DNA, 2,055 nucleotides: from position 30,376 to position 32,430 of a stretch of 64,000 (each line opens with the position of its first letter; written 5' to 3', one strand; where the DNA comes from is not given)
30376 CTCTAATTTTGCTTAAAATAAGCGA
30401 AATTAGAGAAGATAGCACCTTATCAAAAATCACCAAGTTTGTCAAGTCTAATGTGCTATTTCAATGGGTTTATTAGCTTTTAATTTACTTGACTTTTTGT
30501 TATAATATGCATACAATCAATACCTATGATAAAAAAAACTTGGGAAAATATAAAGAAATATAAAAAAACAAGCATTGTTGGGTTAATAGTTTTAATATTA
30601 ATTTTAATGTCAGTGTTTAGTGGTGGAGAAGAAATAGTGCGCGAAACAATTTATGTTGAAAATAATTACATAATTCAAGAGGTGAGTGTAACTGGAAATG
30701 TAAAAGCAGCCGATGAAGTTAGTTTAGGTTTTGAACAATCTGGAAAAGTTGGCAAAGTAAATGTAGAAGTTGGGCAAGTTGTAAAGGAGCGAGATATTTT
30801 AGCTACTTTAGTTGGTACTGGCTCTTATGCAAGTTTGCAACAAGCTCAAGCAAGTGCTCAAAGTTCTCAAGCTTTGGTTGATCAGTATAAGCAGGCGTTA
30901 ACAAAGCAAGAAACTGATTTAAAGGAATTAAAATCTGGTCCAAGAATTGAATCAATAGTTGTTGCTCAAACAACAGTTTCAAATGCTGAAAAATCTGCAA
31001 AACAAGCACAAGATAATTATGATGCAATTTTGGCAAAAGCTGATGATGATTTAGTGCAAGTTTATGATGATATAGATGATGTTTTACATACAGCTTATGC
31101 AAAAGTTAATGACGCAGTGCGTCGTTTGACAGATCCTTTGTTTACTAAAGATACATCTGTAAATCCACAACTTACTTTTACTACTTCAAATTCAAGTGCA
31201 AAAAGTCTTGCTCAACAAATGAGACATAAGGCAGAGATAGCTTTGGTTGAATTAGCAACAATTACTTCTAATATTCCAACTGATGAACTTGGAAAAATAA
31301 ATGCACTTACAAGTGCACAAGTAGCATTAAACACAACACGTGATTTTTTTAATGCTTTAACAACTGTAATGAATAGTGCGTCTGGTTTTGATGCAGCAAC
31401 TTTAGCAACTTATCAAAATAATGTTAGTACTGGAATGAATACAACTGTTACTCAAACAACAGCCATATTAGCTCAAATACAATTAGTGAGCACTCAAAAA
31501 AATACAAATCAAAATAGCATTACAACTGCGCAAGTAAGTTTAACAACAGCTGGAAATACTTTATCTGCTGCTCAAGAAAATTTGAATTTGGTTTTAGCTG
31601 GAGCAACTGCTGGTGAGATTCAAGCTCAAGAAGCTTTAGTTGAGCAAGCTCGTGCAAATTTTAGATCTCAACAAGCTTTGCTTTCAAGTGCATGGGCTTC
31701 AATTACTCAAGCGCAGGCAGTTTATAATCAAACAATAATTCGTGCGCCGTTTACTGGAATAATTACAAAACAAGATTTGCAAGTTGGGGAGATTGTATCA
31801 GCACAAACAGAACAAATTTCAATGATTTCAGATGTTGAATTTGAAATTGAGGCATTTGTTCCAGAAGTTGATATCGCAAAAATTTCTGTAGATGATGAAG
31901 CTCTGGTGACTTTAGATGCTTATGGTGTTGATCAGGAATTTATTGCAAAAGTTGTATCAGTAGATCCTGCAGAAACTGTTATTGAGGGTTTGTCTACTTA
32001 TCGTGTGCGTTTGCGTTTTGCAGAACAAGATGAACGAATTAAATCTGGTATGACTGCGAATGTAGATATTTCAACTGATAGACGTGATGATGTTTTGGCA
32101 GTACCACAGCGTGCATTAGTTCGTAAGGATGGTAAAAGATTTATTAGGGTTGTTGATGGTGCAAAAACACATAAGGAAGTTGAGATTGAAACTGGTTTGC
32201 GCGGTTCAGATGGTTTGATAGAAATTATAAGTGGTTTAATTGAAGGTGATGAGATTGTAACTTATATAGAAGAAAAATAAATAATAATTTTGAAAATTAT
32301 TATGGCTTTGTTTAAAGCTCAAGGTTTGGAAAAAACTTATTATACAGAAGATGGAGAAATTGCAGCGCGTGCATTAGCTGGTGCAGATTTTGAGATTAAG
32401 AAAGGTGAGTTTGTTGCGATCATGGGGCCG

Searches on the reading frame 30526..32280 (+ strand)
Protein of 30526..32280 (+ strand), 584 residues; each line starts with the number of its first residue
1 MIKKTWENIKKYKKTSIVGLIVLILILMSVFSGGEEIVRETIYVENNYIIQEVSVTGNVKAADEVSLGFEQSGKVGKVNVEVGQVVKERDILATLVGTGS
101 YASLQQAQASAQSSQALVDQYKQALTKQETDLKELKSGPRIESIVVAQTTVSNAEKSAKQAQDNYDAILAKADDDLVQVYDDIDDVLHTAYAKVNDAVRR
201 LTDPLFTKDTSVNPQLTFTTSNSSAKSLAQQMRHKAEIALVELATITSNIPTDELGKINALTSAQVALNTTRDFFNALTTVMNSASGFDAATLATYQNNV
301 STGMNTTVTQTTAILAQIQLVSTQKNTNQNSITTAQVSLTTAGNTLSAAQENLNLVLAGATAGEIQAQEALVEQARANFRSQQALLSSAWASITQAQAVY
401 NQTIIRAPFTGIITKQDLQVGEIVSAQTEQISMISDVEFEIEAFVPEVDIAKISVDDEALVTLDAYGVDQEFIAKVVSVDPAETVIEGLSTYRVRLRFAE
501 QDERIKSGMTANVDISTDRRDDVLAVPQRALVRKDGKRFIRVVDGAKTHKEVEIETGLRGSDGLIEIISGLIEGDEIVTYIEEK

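Call 13: search_protein_families(library=pfam, proteins=[window:30526-32280:+], max_evalue=0.01)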
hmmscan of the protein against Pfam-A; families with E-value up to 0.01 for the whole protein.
window:30526-32280:+ (584 aa): 3 families
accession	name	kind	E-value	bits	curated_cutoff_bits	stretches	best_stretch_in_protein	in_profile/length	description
PF13437.12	HlyD_3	-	1.7e-14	54.9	22.2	1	405-508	2-106/106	HlyD family secretion protein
PF16576.10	HlyD_D23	-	4.8e-13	49.3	30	1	326-511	36-214/214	Barrel-sandwich domain of CusB or HlyD membrane-fusion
PF13533.13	Biotin_lipoyl_2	-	6.4e-05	23.1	29.8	1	71-95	7-31/32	Biotin-lipoyl like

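Call 50: find_homologous_proteins(query=window:30526-32277:+, max_evalue=1e-10)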
Query window:30526-32277:+ (584 aa): 582 proteins with E <= 1e-10 among 8000 candidates; the best 120 are listed.
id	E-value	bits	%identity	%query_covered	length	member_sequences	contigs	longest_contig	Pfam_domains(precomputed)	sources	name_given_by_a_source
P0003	0.0e+0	1204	100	100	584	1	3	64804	PF25989.1,PF25954.1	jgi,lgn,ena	-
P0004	0.0e+0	1145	100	95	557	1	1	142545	PF25989.1,PF25954.1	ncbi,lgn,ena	-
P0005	2.0e-180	619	54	100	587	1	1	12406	PF25973.1,PF25989.1,PF25954.1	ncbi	-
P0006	1.1e-164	567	50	100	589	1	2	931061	PF25973.1,PF25984.1,PF25990.1,PF25954.1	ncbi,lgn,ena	-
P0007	3.1e-161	556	53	95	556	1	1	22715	PF25984.1,PF25989.1,PF25967.1,PF25917.1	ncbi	-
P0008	3.8e-160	552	50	100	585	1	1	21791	PF25881.1,PF25989.1,PF25967.1,PF25954.1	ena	-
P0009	6.6e-128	446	43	98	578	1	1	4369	PF25973.1,PF25881.1,PF25989.1,PF25967.1,PF25917.1,PF25975.1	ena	-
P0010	7.2e-123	429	43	97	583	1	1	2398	PF25989.1,PF25967.1,PF25917.1,PF25954.1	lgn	-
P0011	4.1e-122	427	44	93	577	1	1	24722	PF25973.1,PF25984.1,PF25989.1,PF25990.1,PF25917.1,PF25954.1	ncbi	-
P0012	7.6e-122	426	44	91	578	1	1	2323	PF25973.1,PF26002.1,PF25881.1,PF25990.1,PF25967.1,PF25917.1,PF25954.1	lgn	-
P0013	1.1e-120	422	43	98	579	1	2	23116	PF25973.1,PF25917.1,PF25954.1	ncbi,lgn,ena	-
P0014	2.5e-120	421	43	98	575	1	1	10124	PF25989.1,PF25917.1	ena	-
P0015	3.2e-120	421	43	98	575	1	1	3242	PF25989.1,PF25917.1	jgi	-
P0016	5.2e-120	420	44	92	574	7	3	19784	PF25973.1,PF25954.1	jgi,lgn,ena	-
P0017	5.0e-119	417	42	97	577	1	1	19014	PF25973.1,PF25984.1,PF25989.1,PF25967.1,PF25917.1,PF25975.1,PF25954.1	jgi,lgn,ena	-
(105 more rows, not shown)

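Call 51: find_encoding_contigs(protein=P0006, flank=10000, max_places=3)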
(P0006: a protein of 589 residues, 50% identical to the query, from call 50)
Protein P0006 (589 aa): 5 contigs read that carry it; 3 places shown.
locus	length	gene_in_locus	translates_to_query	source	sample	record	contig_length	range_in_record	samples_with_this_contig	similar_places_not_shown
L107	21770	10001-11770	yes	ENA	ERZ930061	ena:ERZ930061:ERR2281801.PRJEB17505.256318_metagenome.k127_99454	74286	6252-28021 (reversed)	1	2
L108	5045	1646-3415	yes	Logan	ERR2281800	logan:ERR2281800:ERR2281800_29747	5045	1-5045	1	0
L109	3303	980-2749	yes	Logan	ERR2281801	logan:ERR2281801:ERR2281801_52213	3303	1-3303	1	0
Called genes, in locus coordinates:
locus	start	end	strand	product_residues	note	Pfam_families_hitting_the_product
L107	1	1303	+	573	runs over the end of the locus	-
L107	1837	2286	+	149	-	-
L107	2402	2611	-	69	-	-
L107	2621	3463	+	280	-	-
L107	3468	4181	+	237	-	PF00005:ABC_tran, PF13304:AAA_21 (faint)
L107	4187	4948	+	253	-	PF01061:ABC2_membrane, PF12698:ABC2_membrane_3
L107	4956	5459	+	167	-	PF04307:YdjM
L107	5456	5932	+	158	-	PF01625:PMSR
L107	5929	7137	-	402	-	PF13191:AAA_16 (weak), PF23569:NBD_SMAX1, PF00004:AAA, PF17871:AAA_lid_9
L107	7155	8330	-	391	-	-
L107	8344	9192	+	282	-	PF18144:SMODS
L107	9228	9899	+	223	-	PF00160:Pro_isomerase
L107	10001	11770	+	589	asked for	PF25973:BSH_CzcB (faint), PF25984:BSH_YknX (faint), PF25990:Beta-barrel_YknX (faint), PF25954:Beta-barrel_RND_2 (weak)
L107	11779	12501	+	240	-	PF00005:ABC_tran, PF02463:SMC_N (weak), PF13304:AAA_21 (faint)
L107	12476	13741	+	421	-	PF12704:MacB_PCD, PF02687:FtsX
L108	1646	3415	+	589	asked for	PF25973:BSH_CzcB (faint), PF25984:BSH_YknX (faint), PF25990:Beta-barrel_YknX (faint), PF25954:Beta-barrel_RND_2 (weak)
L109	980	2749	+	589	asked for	PF25973:BSH_CzcB (faint), PF25984:BSH_YknX (faint), PF25990:Beta-barrel_YknX (faint), PF25954:Beta-barrel_RND_2 (weak)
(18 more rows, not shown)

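Call 52: find_encoding_contigs(protein=P0005, flank=10000, max_places=3)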
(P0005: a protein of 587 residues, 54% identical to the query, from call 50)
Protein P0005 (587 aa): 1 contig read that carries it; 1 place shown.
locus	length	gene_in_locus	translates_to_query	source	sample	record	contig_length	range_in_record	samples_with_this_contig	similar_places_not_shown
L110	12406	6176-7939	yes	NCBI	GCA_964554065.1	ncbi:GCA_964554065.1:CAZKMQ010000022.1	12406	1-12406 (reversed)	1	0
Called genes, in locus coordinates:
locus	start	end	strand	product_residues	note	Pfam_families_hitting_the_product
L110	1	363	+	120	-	?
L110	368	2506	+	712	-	PF00403:HMA, PF00122:E1-E2_ATPase, PF00702:Hydrolase, PF12710:HAD (weak), PF08282:Hydrolase_3 (faint)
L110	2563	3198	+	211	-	-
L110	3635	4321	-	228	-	-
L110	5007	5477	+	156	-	PF00293:NUDIX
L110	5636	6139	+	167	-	PF07963:N_methyl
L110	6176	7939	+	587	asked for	PF25973:BSH_CzcB (faint), PF25954:Beta-barrel_RND_2 (weak), PF25989:YknX_C (weak)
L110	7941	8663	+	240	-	PF02463:SMC_N (faint), PF00005:ABC_tran, PF13304:AAA_21 (faint)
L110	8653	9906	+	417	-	PF12704:MacB_PCD, PF02687:FtsX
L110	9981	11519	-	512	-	-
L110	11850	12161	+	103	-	PF12840:HTH_20 (weak), PF01022:HTH_5, PF13412:HTH_24 (weak)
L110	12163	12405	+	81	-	?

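Call 86: find_encoding_contigs(protein=P0007, flank=10000, max_places=2)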
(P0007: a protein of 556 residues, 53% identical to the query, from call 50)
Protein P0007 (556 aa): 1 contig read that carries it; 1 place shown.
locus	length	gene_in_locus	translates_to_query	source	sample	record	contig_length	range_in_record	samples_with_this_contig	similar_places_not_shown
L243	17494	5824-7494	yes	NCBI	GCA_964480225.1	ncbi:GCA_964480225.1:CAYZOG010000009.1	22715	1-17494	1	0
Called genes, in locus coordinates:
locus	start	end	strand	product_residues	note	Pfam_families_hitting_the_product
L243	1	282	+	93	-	?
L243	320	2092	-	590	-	-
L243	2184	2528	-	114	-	-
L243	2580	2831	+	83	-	PF05768:Glrx-like (weak), PF00462:Glutaredoxin, PF13417:GST_N_3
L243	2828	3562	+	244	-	PF00005:ABC_tran, PF13304:AAA_21 (weak)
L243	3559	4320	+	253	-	PF01061:ABC2_membrane, PF12698:ABC2_membrane_3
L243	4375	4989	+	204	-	PF18144:SMODS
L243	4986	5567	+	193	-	PF00160:Pro_isomerase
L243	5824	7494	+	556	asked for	PF25917:BSH_RND (weak), PF25984:BSH_YknX (weak), PF25967:RND-MFP_C (weak), PF25989:YknX_C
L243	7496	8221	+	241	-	PF02463:SMC_N (weak), PF00005:ABC_tran, PF13304:AAA_21 (faint)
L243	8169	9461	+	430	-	PF12704:MacB_PCD, PF02687:FtsX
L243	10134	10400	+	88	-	-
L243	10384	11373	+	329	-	PF01380:SIS (faint), PF13580:SIS_2 (faint), PF10432:bact-PGI_C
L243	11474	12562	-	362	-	-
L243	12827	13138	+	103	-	PF25212:HVO_A0114 (faint), PF01022:HTH_5 (weak), PF12802:MarR_2 (weak), PF12840:HTH_20, PF13412:HTH_24 (weak), PF01047:MarR (weak)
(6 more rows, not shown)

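Call 87: find_encoding_contigs(protein=P0008, flank=10000, max_places=2)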
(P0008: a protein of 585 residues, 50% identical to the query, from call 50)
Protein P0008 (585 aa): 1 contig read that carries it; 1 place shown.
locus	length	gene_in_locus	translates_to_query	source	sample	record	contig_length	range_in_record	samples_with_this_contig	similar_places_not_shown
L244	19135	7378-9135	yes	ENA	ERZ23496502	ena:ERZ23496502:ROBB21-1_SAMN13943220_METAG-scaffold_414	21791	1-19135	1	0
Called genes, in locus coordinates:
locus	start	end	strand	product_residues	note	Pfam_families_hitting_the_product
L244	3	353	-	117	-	?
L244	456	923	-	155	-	-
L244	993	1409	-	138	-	-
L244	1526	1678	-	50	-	-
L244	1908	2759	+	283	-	-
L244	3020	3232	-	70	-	-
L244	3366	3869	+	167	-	PF04307:YdjM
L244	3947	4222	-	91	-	-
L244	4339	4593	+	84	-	PF05768:Glrx-like (weak), PF00462:Glutaredoxin, PF13417:GST_N_3 (weak)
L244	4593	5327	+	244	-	PF00005:ABC_tran, PF13304:AAA_21 (faint)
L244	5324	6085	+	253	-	PF01061:ABC2_membrane, PF12698:ABC2_membrane_3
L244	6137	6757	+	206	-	PF18144:SMODS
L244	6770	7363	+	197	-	PF00160:Pro_isomerase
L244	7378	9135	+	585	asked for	PF25881:HH_YBHG (faint), PF25954:Beta-barrel_RND_2 (faint), PF25967:RND-MFP_C, PF25989:YknX_C (weak)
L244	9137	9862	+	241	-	PF00005:ABC_tran, PF02463:SMC_N (weak), PF13304:AAA_21 (faint)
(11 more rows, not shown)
